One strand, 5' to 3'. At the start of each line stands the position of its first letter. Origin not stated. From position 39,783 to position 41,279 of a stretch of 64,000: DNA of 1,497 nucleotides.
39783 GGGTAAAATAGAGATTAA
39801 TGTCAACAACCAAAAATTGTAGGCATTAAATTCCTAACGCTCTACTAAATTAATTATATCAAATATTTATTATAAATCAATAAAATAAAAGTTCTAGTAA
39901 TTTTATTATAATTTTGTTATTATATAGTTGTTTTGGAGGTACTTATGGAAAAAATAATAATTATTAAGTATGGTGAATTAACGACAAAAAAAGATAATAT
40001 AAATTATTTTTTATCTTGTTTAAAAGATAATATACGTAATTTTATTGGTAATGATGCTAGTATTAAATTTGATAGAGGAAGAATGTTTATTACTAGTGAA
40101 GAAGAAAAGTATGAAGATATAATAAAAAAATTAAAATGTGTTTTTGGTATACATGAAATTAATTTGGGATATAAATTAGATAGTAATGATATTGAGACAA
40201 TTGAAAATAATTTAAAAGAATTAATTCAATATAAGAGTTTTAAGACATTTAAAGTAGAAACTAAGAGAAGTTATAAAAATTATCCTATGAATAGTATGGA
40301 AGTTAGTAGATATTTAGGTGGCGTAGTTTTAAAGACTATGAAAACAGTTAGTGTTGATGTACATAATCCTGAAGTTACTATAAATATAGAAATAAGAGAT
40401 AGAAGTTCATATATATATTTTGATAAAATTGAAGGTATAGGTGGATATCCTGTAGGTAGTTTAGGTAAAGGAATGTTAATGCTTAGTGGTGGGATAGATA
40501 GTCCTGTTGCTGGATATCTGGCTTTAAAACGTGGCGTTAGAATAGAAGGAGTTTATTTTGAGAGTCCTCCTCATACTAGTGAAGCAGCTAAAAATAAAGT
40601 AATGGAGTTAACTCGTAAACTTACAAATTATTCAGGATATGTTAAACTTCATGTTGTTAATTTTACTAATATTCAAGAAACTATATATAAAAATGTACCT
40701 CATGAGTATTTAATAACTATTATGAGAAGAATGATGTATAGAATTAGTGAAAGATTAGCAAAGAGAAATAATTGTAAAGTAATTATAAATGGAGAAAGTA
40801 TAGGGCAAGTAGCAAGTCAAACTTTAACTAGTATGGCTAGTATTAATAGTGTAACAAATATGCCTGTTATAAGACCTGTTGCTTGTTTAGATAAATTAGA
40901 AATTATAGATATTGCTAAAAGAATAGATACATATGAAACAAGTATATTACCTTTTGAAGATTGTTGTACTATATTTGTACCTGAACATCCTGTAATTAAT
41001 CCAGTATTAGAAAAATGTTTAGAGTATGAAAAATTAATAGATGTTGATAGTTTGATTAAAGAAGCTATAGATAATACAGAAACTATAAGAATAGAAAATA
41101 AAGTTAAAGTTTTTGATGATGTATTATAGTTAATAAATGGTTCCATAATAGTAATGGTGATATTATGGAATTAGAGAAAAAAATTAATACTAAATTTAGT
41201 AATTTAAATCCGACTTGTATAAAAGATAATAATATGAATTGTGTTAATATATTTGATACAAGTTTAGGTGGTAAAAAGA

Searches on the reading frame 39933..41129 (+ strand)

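Call 13: search_protein_families(library=pfam, proteins=[window:39933-41129:+])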
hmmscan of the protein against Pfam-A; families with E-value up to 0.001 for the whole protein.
window:39933-41129:+ (398 aa): 3 families
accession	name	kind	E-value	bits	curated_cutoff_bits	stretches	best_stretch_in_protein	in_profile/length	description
PF02568.20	ThiI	-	1.3e-62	211.3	20.5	1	175-369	1-195/197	Thiamine biosynthesis protein (ThiI)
PF02926.22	THUMP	-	6.5e-18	65.4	20.6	1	85-164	2-84/84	THUMP domain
PF22025.1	ThiI_fer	-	3.7e-17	62.9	25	1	8-76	1-71/72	ThiI ferredoxin-like domain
